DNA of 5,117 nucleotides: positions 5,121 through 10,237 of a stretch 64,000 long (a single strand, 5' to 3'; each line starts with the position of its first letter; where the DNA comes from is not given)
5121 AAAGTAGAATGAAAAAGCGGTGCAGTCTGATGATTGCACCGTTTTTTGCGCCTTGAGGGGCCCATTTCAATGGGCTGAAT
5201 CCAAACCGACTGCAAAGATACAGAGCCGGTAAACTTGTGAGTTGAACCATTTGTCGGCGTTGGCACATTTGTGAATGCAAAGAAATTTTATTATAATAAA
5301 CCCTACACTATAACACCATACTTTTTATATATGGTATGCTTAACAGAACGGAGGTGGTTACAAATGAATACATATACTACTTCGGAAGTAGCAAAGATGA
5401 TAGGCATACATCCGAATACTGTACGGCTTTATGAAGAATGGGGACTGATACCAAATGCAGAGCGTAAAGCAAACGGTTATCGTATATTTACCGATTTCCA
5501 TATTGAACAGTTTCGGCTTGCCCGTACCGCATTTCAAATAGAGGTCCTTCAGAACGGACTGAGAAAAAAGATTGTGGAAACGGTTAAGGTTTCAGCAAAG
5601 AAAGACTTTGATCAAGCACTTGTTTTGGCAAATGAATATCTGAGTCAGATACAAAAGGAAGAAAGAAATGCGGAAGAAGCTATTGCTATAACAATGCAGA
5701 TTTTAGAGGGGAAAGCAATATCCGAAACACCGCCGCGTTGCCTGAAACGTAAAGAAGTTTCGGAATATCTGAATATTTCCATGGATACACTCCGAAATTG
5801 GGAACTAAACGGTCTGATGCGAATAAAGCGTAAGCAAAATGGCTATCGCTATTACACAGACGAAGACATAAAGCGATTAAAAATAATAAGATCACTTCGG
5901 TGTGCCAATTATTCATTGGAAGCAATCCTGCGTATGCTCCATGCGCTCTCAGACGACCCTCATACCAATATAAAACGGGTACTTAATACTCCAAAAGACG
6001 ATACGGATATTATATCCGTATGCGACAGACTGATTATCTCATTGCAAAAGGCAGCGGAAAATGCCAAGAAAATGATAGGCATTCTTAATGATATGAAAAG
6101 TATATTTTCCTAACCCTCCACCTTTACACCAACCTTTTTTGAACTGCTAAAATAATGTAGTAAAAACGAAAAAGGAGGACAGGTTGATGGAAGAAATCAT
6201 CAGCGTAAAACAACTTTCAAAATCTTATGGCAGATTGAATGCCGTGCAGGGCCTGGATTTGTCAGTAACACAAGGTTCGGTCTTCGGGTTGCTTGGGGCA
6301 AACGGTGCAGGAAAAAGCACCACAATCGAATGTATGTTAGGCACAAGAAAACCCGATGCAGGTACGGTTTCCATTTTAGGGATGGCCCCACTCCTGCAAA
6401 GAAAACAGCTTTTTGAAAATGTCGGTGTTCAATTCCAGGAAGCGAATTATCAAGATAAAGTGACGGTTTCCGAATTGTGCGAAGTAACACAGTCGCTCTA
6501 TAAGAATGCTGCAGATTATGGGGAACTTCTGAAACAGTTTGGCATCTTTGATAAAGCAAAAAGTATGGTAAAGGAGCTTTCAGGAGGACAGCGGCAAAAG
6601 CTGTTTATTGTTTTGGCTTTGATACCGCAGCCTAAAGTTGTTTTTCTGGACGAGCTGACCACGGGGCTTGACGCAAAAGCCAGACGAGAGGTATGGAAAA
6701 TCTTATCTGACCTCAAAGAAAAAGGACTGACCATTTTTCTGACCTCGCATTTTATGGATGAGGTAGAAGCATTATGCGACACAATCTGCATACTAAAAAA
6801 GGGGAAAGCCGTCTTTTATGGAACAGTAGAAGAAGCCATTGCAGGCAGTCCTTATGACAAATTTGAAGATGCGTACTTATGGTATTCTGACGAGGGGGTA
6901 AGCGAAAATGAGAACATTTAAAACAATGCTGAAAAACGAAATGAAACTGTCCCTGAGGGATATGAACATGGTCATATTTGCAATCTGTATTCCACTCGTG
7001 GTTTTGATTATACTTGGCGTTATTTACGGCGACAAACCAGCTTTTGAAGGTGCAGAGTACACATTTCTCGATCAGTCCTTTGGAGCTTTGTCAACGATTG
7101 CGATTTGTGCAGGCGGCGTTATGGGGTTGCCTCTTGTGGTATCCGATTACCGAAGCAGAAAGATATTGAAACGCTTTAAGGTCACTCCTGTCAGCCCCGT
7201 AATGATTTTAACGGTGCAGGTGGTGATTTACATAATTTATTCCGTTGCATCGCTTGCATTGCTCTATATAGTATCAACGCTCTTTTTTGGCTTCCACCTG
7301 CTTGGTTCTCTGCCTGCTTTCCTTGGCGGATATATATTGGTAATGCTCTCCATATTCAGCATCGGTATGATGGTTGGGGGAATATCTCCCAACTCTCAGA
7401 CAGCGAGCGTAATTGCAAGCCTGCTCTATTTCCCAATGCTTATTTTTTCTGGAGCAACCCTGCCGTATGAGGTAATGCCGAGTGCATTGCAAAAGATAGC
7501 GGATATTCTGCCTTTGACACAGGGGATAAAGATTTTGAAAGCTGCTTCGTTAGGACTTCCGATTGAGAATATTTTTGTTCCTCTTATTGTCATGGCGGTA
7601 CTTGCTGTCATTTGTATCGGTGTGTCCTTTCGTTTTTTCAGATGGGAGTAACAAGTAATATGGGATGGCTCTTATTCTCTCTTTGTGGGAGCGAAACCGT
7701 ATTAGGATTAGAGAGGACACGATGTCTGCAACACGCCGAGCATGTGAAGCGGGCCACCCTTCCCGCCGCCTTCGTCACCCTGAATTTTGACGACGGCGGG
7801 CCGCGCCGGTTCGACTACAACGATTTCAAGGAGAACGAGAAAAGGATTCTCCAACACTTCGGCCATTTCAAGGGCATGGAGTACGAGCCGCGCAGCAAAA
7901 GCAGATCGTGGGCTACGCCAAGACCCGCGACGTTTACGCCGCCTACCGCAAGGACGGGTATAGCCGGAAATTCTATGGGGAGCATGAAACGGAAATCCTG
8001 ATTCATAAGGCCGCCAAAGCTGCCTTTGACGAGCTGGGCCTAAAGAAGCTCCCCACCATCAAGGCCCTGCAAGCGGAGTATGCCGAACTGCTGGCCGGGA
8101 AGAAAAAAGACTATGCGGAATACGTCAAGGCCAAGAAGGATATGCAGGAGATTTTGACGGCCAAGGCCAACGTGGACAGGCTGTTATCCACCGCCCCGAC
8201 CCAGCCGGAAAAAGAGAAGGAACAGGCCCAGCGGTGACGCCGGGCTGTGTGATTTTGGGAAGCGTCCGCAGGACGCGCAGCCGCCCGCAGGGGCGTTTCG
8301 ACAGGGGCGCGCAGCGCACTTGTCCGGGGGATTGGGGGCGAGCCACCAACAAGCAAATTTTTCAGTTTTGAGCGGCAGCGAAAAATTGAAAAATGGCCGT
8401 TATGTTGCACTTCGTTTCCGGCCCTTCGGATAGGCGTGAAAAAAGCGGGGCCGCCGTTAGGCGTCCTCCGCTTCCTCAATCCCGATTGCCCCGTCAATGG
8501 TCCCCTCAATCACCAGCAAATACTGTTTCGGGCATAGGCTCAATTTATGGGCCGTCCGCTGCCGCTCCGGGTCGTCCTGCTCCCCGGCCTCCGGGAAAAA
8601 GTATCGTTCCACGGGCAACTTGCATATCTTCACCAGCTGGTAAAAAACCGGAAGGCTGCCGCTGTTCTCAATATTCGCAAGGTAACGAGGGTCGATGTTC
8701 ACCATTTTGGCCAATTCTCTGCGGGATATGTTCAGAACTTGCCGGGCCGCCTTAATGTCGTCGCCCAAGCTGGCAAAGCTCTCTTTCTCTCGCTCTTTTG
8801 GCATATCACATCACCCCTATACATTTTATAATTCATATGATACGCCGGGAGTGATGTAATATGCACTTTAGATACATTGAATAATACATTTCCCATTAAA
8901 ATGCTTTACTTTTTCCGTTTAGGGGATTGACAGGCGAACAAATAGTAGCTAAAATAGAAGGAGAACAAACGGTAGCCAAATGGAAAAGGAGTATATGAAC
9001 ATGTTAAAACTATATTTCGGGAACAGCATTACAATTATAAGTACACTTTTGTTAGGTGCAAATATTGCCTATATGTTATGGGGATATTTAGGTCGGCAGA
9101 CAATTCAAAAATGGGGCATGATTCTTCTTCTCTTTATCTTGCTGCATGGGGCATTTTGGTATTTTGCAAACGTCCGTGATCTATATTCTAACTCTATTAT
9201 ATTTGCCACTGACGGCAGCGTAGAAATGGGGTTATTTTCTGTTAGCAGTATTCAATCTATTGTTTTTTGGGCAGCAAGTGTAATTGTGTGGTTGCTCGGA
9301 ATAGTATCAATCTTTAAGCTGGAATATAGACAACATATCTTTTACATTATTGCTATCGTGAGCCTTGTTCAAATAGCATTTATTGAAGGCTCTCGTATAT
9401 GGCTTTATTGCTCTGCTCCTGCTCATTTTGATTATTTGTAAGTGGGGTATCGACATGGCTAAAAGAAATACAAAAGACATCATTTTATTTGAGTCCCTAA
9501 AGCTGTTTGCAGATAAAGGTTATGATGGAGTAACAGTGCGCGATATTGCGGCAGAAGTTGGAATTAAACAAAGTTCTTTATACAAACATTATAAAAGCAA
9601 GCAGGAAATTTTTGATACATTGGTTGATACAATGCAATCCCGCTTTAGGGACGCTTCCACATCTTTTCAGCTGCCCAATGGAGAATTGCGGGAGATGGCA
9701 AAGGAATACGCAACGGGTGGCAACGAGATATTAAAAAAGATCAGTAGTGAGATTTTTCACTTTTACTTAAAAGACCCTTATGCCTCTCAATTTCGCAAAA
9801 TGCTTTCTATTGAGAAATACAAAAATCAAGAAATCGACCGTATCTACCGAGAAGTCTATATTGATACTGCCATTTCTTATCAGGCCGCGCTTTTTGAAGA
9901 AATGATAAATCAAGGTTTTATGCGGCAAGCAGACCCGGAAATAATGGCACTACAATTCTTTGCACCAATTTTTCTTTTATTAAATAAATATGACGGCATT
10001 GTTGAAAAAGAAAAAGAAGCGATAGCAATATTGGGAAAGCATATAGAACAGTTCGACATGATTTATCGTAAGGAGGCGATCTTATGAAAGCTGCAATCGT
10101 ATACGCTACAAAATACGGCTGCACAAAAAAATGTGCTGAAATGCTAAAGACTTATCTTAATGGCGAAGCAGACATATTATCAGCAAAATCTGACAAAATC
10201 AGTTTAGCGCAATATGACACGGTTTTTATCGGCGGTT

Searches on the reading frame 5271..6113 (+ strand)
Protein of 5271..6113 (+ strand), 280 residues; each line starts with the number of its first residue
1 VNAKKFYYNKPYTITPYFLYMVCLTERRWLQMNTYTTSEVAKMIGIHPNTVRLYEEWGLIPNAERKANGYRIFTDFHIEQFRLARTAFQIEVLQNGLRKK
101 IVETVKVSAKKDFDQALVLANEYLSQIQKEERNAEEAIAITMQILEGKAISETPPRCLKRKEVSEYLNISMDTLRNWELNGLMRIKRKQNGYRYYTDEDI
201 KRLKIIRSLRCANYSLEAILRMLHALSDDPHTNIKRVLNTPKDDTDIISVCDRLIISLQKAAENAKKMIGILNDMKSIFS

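Call 17: search_protein_families(library=pfam, proteins=[window:5271-6113:+], max_evalue=0.001)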
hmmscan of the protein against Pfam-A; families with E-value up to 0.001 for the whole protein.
window:5271-6113:+ (280 aa): 5 families
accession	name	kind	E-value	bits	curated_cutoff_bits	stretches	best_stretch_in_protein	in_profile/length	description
PF13411.12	MerR_1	-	1.2e-29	102.6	21.6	2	161-225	4-68/69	MerR HTH family regulatory protein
PF00376.29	MerR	-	5.9e-24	84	28.2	2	36-73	1-38/38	MerR family regulatory protein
PF12728.13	HTH_17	-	8.5e-10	39.2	27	1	35-72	2-38/51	Helix-turn-helix domain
PF13384.12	HTH_23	-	3.8e-05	23.8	24.6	0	35-52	18-35/50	Homeodomain-like domain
PF01381.28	HTH_3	-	0.00017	22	23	0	31-55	6-30/55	Helix-turn-helix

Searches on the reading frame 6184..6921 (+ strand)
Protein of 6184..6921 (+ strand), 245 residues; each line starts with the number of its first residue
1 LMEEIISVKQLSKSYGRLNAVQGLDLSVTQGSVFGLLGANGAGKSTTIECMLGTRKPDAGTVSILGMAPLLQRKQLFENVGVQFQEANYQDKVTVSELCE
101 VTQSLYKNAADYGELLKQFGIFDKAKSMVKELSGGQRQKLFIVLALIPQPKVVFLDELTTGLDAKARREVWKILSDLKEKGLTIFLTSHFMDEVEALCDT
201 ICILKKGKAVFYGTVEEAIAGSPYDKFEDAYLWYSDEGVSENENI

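Call 104: search_protein_families(library=pfam, proteins=[window:6184-6921:+], max_evalue=0.01)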
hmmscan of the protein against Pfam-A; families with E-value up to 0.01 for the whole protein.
window:6184-6921:+ (245 aa): 6 families
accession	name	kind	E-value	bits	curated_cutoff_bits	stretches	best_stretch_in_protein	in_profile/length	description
PF00005.33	ABC_tran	-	4.1e-27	95.9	25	1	22-159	2-136/137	ABC transporter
PF13304.12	AAA_21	-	4.3e-12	47.2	27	1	131-189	237-298/304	AAA domain, putative AbiEii toxin, Type IV TA system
PF02463.25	SMC_N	-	2.9e-06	27.3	40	1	33-195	26-203/220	RecF/RecN/SMC N terminal domain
PF13476.12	AAA_23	-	0.0016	19.5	27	1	30-61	18-52/201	AAA domain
PF13558.12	SbcC_Walker_B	-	0.0021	18.7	27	0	148-175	62-89/90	SbcC/RAD50-like, Walker B motif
PF24861.2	SUS_N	-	0.0075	16.8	25.4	0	165-200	15-50/115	Sucrose synthase N-terminal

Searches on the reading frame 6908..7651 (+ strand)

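Call 104: search_protein_families(library=pfam, proteins=[window:6908-7651:+], max_evalue=0.01)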
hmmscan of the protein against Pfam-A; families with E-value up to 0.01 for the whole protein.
window:6908-7651:+ (247 aa): 2 families
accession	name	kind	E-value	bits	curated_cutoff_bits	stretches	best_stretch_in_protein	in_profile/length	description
PF01061.29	ABC2_membrane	-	1.3e-27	97.2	26.9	1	4-211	3-207/211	ABC-2 type transporter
PF12698.13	ABC2_membrane_3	-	1.4e-18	67.6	31.6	1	61-241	167-346/347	ABC-2 family transporter protein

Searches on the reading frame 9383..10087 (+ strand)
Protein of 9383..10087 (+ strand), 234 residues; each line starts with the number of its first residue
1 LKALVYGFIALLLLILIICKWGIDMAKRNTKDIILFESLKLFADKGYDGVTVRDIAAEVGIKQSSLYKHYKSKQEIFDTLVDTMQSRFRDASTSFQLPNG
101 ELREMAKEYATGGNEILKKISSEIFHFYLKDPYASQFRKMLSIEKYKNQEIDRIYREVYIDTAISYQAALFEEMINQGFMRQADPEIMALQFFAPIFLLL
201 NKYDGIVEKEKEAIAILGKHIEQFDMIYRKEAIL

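Call 104: search_protein_families(library=pfam, proteins=[window:9383-10087:+], max_evalue=0.01)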
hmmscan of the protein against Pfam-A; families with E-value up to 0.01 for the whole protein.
window:9383-10087:+ (234 aa): 4 families
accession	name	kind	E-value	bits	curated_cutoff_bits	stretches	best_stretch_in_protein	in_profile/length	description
PF00440.29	TetR_N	-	5.6e-15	55.3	24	1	37-78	4-45/47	Bacterial regulatory proteins, tetR family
PF13022.12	HTH_Tnp_1_2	-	7.6e-05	23.2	27.9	1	40-90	17-65/122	Helix-turn-helix of insertion element transposase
PF15978.11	TnsD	-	0.0029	17.1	32.4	1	35-126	187-270/355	Tn7-like transposition protein D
PF04182.18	B-block_TFIIIC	-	0.0037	17.7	22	1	36-72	5-41/73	B-block binding subunit of TFIIIC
